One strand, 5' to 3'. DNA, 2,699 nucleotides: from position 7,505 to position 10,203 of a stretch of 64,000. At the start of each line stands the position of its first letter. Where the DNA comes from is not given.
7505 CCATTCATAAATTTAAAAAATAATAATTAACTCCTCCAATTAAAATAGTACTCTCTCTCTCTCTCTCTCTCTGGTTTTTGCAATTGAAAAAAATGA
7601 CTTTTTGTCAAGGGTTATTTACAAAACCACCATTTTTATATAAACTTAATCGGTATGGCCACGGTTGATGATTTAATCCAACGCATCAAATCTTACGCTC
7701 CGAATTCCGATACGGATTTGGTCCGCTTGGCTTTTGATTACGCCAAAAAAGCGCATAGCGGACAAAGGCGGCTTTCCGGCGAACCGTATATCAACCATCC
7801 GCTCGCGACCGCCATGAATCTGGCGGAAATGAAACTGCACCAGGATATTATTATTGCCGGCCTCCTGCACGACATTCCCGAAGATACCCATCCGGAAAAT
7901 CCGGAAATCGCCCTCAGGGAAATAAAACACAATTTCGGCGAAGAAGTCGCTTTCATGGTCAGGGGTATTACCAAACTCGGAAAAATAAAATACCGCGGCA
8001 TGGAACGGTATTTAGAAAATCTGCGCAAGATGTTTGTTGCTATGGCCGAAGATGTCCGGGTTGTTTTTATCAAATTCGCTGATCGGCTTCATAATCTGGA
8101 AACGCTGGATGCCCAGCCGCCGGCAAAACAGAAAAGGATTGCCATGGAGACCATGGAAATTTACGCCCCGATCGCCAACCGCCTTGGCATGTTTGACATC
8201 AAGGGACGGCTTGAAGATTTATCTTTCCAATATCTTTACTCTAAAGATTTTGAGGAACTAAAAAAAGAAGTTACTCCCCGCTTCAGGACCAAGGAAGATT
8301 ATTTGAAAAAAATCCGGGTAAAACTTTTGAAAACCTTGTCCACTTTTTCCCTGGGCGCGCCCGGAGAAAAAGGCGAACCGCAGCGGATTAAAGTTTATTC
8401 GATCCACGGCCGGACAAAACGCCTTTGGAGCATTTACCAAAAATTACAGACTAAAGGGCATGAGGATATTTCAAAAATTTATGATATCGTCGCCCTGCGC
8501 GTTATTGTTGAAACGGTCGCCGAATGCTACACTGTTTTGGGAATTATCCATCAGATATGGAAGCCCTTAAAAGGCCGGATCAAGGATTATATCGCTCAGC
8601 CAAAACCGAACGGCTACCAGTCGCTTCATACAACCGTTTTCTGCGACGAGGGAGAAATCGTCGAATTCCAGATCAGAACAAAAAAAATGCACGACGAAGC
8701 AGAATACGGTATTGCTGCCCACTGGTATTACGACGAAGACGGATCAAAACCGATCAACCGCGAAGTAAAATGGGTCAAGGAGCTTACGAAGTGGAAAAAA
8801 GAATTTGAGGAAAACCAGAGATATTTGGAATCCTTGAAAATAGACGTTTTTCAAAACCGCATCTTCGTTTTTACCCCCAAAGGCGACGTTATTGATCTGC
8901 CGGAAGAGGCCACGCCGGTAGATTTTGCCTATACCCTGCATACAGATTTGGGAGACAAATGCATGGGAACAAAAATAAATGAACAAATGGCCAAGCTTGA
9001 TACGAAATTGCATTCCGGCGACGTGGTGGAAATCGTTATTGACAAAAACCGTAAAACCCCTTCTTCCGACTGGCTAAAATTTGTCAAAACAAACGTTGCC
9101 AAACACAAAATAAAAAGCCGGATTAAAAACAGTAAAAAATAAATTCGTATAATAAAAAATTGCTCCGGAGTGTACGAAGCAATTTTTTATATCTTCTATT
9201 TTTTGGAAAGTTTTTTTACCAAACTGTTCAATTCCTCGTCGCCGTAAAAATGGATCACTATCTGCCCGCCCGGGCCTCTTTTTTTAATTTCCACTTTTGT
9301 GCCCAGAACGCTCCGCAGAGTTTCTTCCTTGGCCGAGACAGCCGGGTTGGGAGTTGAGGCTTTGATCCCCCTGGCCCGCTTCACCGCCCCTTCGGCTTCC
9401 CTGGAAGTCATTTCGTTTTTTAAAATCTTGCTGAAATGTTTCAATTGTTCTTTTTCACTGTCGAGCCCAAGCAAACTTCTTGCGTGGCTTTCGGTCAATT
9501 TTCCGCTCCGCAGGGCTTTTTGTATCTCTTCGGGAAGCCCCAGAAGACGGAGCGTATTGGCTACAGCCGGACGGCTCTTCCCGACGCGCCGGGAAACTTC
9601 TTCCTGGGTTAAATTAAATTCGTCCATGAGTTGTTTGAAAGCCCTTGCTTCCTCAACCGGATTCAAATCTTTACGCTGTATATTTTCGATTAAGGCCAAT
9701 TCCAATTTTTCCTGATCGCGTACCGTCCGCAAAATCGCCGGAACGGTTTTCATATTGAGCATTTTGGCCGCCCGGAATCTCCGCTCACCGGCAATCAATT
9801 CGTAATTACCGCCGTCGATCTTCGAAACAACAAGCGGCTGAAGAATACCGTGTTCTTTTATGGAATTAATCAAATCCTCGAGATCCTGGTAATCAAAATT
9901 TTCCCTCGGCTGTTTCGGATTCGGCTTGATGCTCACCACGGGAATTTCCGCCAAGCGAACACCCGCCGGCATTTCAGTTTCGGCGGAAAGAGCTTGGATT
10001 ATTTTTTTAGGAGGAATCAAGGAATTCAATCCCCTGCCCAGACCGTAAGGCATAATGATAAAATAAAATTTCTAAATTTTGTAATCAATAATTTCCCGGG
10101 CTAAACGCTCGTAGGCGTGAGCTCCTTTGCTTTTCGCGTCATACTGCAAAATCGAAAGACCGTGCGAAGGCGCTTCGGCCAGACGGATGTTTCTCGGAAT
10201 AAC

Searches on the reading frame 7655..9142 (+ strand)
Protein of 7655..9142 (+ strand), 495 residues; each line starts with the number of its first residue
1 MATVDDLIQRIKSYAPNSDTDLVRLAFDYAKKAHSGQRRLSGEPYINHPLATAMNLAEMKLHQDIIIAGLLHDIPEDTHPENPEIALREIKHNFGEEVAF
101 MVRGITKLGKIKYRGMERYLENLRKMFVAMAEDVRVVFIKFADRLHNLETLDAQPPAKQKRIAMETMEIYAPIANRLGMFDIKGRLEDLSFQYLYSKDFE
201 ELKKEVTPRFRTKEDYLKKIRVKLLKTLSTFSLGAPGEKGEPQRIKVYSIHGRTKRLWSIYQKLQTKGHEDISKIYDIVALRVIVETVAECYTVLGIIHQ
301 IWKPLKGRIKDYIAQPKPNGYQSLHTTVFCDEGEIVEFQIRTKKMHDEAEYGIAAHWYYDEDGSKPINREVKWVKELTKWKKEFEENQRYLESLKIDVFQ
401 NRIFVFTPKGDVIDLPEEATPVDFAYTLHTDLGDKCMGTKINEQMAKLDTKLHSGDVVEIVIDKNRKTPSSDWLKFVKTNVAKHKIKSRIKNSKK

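Call 12: search_protein_families(library=pfam, proteins=[window:7655-9142:+], max_evalue=0.01)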
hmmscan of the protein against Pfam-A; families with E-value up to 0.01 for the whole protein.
window:7655-9142:+ (495 aa): 4 families
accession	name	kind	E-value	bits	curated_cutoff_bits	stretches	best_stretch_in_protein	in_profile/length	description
PF13328.12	HD_4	-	1.4e-46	158.5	27.2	1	26-179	1-155/156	HD domain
PF04607.23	RelA_SpoT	-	4.6e-41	140.1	27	1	252-362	1-111/113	Region found in RelA / SpoT proteins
PF02824.27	TGS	-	1.1e-20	73.8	22.2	1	403-461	1-59/60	TGS domain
PF01966.28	HD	-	6.4e-11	43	22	1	45-147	1-115/116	HD domain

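Call 56: find_homologous_proteins(query=window:7655-9142:+, max_evalue=1e-100)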
Query window:7655-9142:+ (495 aa): 7955 proteins with E <= 1e-100 among 8000 candidates; the best 120 are listed.
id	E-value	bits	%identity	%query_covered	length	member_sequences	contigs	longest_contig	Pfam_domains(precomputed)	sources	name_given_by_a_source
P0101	0.0e+0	1093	97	100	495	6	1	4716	PF04607.24,PF13328.13,PF02824.28,PF01966.29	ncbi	-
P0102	0.0e+0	1079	96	100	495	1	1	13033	PF04607.24,PF13328.13,PF02824.28,PF01966.29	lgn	-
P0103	8.5e-298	1006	88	100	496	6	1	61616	PF04607.24,PF13328.13,PF02824.28,PF01966.29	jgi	-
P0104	7.3e-296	999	86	100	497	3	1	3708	PF04607.24,PF13328.13,PF02824.28,PF01966.29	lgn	-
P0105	1.1e-295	999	86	100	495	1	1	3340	PF04607.24,PF13328.13,PF02824.28,PF01966.29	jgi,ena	jgi:GTP pyrophosphokinase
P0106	1.9e-293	991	86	100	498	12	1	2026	PF04607.24,PF13328.13,PF02824.28,PF01966.29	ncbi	-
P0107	1.5e-292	988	86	100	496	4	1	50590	PF04607.24,PF13328.13,PF02824.28,PF01966.29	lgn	-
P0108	5.3e-289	977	84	100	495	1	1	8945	PF04607.24,PF13328.13,PF02824.28,PF01966.29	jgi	jgi:guanosine-3',5'-bis(diphosphate) 3'-pyrophosphohydrolase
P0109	7.0e-289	976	85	99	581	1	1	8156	PF04607.24,PF13328.13,PF02824.28,PF01966.29,PF22629.3,PF13291.13,PF01842.32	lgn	-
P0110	3.8e-281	951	84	100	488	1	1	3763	PF04607.24,PF13328.13,PF02824.28,PF01966.29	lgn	-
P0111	1.8e-278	942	83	100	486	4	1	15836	PF04607.24,PF13328.13,PF02824.28,PF01966.29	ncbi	ncbi:MAG: RelA/SpoT family protein [Patescibacteria group bacterium]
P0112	1.1e-269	913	81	99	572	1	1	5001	PF04607.24,PF13328.13,PF02824.28,PF01966.29,PF22629.3,PF13291.13,PF01842.32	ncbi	-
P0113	6.4e-269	910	80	99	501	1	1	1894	PF04607.24,PF13328.13,PF02824.28,PF01966.29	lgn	-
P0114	1.9e-268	909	80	99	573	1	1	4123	PF04607.24,PF13328.13,PF02824.28,PF01966.29,PF22629.3,PF13291.13,PF01842.32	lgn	-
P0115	3.9e-267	905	78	100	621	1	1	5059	PF04607.24,PF13328.13,PF02824.28,PF01966.29,PF22629.3,PF13291.13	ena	-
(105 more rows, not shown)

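Call 58: find_encoding_contigs(protein=P0101, flank=3000, max_places=10)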
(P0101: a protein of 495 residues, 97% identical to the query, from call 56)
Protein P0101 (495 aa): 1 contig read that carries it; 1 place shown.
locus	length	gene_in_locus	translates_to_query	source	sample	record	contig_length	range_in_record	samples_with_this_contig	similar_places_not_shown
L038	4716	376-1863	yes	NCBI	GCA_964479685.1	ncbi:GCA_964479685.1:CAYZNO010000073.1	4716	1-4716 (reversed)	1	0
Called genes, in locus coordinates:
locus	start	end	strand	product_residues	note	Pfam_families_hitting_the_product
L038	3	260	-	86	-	?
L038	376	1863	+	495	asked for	PF13328:HD_4, PF01966:HD, PF04607:RelA_SpoT, PF02824:TGS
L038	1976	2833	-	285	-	PF02195:ParB_N, PF17762:HTH_ParB, PF23552:ParB_C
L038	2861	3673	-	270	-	PF00142:Fer4_NifH, PF02374:ArsA_ATPase (weak), PF06564:CBP_BcsQ, PF09140:MipZ (faint), PF10609:ParA (weak), PF13614:AAA_31, PF01656:CbiA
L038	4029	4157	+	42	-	-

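Call 59: find_encoding_contigs(protein=P0102, flank=3000, max_places=10)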
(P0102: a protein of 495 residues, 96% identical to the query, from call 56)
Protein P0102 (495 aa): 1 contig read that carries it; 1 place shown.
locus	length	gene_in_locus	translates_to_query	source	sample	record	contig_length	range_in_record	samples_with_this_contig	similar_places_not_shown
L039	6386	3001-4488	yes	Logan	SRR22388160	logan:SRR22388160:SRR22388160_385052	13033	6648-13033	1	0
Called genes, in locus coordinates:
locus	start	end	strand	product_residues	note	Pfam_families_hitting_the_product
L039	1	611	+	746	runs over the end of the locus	PF01751:Toprim, PF01131:Topoisom_bac, PF01396:Zn_ribbon_Top1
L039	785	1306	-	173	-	-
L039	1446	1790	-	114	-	-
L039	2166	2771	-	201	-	-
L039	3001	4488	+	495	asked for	PF13328:HD_4, PF01966:HD, PF04607:RelA_SpoT, PF02824:TGS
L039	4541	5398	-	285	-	PF02195:ParB_N, PF17762:HTH_ParB, PF23552:ParB_C (weak)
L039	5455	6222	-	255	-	PF00142:Fer4_NifH, PF01656:CbiA, PF02374:ArsA_ATPase (weak), PF06564:CBP_BcsQ, PF09140:MipZ (faint), PF10609:ParA (weak), PF13614:AAA_31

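Call 60: find_encoding_contigs(protein=P0107, flank=3000, max_places=10)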
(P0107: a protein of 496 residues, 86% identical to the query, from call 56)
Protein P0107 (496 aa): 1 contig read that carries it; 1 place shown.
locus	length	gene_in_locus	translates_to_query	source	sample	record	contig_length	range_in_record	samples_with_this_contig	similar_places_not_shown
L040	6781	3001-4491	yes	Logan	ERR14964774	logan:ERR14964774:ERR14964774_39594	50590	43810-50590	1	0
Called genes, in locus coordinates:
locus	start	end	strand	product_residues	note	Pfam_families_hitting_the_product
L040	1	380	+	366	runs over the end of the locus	PF02481:DNA_processg_A, PF17782:WHD_DprA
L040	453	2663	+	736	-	PF01751:Toprim, PF01131:Topoisom_bac, PF01396:Zn_ribbon_Top1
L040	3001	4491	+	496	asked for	PF13328:HD_4, PF01966:HD, PF04607:RelA_SpoT, PF02824:TGS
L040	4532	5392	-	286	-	PF02195:ParB_N, PF17762:HTH_ParB, PF23552:ParB_C (faint)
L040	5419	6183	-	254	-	PF00142:Fer4_NifH (weak), PF01656:CbiA, PF02374:ArsA_ATPase (weak), PF06564:CBP_BcsQ, PF09140:MipZ (faint), PF10609:ParA (weak), PF13614:AAA_31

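Call 61: find_encoding_contigs(protein=P0108, flank=3000, max_places=10)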
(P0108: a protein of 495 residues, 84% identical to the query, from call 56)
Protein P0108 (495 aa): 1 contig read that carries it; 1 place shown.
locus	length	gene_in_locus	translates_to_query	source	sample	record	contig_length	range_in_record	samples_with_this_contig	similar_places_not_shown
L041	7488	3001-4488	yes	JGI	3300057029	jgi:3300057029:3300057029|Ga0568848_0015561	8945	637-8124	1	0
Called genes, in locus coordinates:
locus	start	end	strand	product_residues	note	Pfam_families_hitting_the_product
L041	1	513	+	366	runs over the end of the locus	PF02481:DNA_processg_A, PF17782:WHD_DprA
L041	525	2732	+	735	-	PF01751:Toprim, PF01131:Topoisom_bac, PF01396:Zn_ribbon_Top1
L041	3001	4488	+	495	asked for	PF13328:HD_4, PF01966:HD, PF04607:RelA_SpoT, PF02824:TGS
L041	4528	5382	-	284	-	PF02195:ParB_N, PF17762:HTH_ParB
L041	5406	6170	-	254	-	PF00142:Fer4_NifH, PF01656:CbiA, PF02374:ArsA_ATPase (weak), PF06564:CBP_BcsQ, PF09140:MipZ (faint), PF10609:ParA (weak), PF13614:AAA_31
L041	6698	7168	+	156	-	PF00882:Zn_dep_PLPC (faint)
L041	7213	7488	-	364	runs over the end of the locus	?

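Call 65: find_encoding_contigs(protein=P0111, flank=3500, max_places=10)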
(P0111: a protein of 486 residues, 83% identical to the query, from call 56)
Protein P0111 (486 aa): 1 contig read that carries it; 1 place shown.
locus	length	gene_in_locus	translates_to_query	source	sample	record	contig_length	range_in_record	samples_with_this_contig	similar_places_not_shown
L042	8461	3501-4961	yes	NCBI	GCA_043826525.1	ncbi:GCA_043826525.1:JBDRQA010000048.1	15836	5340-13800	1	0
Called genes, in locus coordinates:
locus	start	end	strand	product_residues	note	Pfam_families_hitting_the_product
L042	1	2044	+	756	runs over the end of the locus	PF01751:Toprim, PF01131:Topoisom_bac, PF01396:Zn_ribbon_Top1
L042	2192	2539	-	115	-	-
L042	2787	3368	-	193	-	-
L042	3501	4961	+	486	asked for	PF13328:HD_4, PF01966:HD, PF04607:RelA_SpoT, PF02824:TGS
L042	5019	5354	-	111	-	-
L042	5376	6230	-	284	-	PF02195:ParB_N, PF17762:HTH_ParB, PF23552:ParB_C (weak)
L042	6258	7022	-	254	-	PF00142:Fer4_NifH, PF01656:CbiA, PF02374:ArsA_ATPase (weak), PF06564:CBP_BcsQ, PF09140:MipZ (faint), PF10609:ParA (weak), PF13614:AAA_31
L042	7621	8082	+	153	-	-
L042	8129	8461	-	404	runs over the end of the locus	PF13439:Glyco_transf_4, PF20706:GT4-conflict, PF00534:Glycos_transf_1, PF13692:Glyco_trans_1_4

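Call 66: find_encoding_contigs(protein=P0109, flank=3500, max_places=10)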
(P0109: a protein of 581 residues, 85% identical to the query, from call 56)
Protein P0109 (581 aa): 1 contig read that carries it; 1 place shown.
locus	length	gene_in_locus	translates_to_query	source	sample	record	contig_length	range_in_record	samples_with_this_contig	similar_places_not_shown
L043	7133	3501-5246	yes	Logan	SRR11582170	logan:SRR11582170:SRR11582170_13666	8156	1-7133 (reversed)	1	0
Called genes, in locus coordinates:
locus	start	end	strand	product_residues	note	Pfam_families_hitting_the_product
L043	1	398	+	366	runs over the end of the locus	PF02481:DNA_processg_A, PF17782:WHD_DprA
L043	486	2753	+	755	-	PF01751:Toprim, PF01131:Topoisom_bac, PF01396:Zn_ribbon_Top1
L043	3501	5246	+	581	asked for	PF13328:HD_4, PF01966:HD, PF04607:RelA_SpoT, PF02824:TGS, PF01842:ACT (weak), PF13291:ACT_4, PF22629:ACT_AHAS_ss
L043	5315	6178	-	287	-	PF02195:ParB_N, PF17762:HTH_ParB, PF23552:ParB_C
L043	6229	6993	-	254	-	PF00142:Fer4_NifH (weak), PF01656:CbiA, PF02374:ArsA_ATPase (weak), PF06564:CBP_BcsQ, PF09140:MipZ (faint), PF10609:ParA (weak), PF13614:AAA_31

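Call 67: find_encoding_contigs(protein=P0104, flank=3500, max_places=10)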
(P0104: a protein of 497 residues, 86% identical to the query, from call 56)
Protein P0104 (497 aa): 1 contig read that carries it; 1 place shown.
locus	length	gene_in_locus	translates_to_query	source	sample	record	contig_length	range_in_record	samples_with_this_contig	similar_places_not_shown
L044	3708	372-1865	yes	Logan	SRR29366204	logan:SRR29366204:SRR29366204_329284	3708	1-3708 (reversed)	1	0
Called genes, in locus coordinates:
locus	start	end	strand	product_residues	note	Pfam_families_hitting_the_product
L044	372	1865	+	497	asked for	PF13328:HD_4, PF01966:HD, PF04607:RelA_SpoT, PF02824:TGS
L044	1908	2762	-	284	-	PF02195:ParB_N, PF17762:HTH_ParB, PF23552:ParB_C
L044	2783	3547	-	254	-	PF00142:Fer4_NifH, PF01656:CbiA, PF02374:ArsA_ATPase (weak), PF06564:CBP_BcsQ, PF09140:MipZ (faint), PF10609:ParA (weak), PF13614:AAA_31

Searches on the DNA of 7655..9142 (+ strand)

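Call 64: search_rna_families(sources=[L040, L041, L022], threshold=evalue, max_evalue=0.1)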
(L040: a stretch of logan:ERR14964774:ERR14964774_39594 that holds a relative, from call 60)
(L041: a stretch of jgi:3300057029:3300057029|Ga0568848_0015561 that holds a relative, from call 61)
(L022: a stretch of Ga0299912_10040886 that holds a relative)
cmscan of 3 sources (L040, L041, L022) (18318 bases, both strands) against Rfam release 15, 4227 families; matches with E-value up to 0.1: 10.
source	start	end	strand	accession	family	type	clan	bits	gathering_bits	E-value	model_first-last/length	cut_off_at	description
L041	6591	6664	+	RF00005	tRNA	Gene; tRNA;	CL00001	68.2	29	2.8e-13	1-71/71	no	tRNA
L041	6257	6340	+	RF00005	tRNA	Gene; tRNA;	CL00001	58.6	29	1.2e-10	1-71/71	no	tRNA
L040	6416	6487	+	RF00005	tRNA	Gene; tRNA;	CL00001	56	29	6.2e-10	1-71/71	no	tRNA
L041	6398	6469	+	RF00005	tRNA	Gene; tRNA;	CL00001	56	29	6.2e-10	1-71/71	no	tRNA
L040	6274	6357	+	RF00005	tRNA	Gene; tRNA;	CL00001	55.3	29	1e-09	1-71/71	no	tRNA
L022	2060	2143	+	RF00512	Leu_leader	Cis-reg; leader;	-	32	50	0.0032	1-148/148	no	Leucine operon leader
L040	6732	6781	+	RF00005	tRNA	Gene; tRNA;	CL00001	30.7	29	0.0059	1-47/71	3'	tRNA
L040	2742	2817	+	RF02621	BSnc120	Gene; sRNA;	-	30.1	114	0.0016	1-88/88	no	Brucella sRNA 120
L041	2829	2862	+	RF02621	BSnc120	Gene; sRNA;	-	26.5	114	0.023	37-70/88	no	Brucella sRNA 120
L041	6591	6665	-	RF04354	Plastid-ycf2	Cis-reg;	-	26.5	65.7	0.09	1-75/75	no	Plastid-ycf2 5UTR RNA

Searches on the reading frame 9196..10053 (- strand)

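Call 12: search_protein_families(library=pfam, proteins=[window:9196-10053:-], max_evalue=0.01)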
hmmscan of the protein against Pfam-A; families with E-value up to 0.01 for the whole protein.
window:9196-10053:- (285 aa): 5 families
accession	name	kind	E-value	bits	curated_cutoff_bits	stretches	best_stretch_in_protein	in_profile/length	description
PF17762.8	HTH_ParB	-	7.7e-38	129.2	22.6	1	128-227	1-100/102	ParB HTH domain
PF02195.25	ParB_N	-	2e-34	117.9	26.3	1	34-126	3-95/95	ParB N-terminal domain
PF23552.2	ParB_C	-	5.6e-08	32.5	23.8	1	236-282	2-49/50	ParB dimerisation domain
PF01381.28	HTH_3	-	0.001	19.5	23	1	140-165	2-27/55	Helix-turn-helix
PF01978.25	TrmB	-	0.0043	17.3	25.6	1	135-171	10-46/68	Sugar-specific transcriptional regulator TrmB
